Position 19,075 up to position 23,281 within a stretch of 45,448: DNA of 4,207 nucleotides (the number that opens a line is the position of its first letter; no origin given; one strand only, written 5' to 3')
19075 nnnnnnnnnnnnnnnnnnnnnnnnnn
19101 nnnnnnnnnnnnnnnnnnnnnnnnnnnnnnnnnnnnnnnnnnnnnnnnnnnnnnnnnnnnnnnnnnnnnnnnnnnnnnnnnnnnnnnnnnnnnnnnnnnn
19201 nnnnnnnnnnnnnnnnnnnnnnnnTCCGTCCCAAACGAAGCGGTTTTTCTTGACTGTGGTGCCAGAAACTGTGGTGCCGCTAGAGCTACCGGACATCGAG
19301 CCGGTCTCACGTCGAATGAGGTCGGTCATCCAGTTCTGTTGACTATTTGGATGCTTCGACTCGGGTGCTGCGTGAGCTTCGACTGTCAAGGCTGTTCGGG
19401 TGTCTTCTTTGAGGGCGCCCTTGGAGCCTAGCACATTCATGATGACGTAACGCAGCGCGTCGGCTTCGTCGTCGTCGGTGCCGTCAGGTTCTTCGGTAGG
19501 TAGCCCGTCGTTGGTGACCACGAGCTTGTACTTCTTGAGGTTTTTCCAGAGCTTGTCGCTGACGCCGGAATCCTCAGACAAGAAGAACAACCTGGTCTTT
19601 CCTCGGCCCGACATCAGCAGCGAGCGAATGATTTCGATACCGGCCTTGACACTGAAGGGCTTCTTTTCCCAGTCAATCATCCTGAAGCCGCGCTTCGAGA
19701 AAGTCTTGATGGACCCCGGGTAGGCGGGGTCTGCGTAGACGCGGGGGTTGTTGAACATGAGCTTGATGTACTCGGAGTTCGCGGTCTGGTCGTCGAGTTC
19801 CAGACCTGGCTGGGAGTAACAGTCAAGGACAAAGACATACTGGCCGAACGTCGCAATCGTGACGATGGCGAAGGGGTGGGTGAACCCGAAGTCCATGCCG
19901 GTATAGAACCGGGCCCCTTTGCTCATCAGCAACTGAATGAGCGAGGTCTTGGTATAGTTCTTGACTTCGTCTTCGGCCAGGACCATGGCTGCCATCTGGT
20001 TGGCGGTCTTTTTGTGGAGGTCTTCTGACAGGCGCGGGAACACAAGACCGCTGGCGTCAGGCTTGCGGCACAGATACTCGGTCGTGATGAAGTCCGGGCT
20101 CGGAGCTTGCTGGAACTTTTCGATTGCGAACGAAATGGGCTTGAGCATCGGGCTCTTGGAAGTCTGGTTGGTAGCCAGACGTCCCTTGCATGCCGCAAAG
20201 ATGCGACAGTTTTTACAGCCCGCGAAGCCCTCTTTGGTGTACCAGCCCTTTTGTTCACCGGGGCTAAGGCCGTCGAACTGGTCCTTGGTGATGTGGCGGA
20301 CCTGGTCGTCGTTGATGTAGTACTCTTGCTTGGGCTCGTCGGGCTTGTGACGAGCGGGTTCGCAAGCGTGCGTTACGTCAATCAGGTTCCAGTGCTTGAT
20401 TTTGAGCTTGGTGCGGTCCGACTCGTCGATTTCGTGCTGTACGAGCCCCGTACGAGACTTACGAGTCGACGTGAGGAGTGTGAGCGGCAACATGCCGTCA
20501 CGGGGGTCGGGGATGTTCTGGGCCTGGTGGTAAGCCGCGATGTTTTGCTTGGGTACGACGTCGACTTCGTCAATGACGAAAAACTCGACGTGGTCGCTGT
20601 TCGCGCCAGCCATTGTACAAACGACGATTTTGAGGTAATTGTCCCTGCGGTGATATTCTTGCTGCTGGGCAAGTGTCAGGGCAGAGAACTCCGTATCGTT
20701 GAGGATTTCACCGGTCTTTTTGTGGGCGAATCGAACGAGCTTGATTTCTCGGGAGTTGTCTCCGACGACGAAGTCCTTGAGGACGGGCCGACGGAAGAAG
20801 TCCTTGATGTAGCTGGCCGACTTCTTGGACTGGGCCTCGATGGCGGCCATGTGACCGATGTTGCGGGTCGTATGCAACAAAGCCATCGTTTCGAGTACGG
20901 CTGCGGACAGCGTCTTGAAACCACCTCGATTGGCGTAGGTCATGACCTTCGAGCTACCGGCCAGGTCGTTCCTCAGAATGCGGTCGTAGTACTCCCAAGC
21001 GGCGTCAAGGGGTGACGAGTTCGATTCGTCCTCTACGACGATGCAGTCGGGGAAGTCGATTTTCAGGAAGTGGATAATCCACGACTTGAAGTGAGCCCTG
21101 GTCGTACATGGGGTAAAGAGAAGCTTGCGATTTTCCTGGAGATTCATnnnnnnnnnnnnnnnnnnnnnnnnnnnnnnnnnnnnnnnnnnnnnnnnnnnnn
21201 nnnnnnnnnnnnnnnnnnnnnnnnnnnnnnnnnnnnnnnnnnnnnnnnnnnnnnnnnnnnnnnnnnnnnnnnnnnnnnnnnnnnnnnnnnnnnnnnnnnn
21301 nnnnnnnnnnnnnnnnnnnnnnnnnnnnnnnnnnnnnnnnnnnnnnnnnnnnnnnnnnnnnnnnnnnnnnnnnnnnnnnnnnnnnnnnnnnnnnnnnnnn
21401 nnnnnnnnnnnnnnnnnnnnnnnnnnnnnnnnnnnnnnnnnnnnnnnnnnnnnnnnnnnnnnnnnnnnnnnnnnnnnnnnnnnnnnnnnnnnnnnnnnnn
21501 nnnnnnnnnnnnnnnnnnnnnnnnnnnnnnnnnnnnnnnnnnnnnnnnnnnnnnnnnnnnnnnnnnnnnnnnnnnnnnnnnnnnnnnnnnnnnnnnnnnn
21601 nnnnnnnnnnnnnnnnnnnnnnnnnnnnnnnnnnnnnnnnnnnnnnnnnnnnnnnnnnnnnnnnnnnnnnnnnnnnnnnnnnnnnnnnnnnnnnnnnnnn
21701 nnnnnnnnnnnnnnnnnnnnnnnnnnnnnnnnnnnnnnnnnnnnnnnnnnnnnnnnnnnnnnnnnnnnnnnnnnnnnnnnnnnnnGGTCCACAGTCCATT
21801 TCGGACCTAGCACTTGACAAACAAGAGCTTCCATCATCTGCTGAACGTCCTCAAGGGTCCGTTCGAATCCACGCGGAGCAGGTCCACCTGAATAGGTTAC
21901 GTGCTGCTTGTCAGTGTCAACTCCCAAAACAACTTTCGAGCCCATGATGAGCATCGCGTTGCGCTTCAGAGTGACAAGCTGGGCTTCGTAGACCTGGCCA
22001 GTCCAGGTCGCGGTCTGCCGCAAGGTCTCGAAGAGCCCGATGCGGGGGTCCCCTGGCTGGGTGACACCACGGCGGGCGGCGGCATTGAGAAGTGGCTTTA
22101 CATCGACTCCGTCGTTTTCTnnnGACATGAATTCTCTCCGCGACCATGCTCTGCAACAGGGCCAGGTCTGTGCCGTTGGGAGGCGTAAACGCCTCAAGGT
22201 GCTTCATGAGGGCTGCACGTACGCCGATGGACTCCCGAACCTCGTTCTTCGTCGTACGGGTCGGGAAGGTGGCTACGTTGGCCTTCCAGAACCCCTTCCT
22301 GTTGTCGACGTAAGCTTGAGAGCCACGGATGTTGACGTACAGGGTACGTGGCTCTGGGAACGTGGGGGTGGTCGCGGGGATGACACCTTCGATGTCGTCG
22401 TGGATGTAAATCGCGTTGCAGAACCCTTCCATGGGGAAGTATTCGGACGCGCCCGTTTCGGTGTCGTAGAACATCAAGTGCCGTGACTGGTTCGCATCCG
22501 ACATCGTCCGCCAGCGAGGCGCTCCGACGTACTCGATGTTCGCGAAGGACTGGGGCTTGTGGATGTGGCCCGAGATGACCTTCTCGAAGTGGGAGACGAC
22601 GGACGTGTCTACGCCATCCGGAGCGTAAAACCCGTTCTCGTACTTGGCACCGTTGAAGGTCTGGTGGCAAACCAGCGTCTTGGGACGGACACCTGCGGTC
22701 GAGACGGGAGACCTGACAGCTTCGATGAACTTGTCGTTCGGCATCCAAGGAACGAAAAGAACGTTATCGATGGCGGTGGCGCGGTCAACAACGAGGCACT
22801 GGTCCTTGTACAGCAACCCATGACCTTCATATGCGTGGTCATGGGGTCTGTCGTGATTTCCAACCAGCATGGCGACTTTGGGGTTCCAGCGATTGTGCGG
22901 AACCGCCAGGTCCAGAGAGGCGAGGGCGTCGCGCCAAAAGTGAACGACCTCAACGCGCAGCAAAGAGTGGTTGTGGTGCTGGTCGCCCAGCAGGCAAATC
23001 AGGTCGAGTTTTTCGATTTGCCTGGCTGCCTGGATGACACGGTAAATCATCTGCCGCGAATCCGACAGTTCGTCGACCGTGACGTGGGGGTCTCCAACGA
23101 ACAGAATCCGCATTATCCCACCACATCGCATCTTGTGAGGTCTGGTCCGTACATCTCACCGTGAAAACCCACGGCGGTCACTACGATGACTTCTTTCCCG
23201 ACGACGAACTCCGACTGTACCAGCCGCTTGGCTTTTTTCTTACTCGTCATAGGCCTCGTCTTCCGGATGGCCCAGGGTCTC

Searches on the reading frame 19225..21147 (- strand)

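Call 24: search_protein_families(library=phrogs, proteins=[window:19225-21147:-], max_evalue=0.001)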
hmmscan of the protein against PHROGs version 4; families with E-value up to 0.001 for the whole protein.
window:19225-21147:- (641 aa): 4 families
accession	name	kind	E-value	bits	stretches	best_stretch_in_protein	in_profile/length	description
phrog_5653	-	head and packaging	2.2e-14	54.7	1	405-577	23-185/199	terminase large subunit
phrog_2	-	head and packaging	1.8e-10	41.3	1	246-580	419-597/807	terminase large subunit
phrog_6672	-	head and packaging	1.3e-06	29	1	444-578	13-135/145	terminase large subunit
phrog_10250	-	head and packaging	3.2e-06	28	1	403-572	35-215/228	terminase large subunit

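Call 25: search_protein_families(library=pfam, proteins=[window:19225-21147:-], max_evalue=0.001)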
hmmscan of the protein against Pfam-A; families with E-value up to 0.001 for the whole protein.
window:19225-21147:- (641 aa): 0 families

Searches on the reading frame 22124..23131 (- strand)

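Call 67: search_protein_families(library=pfam, proteins=[window:22124-23131:-], max_evalue=0.01)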
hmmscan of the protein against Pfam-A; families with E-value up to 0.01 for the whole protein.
window:22124-23131:- (336 aa): 1 family
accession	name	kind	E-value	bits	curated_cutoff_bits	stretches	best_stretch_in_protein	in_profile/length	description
PF00149.33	Metallophos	-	2.7e-08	34.9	21.5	1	7-193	1-191/191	Calcineurin-like phosphoesterase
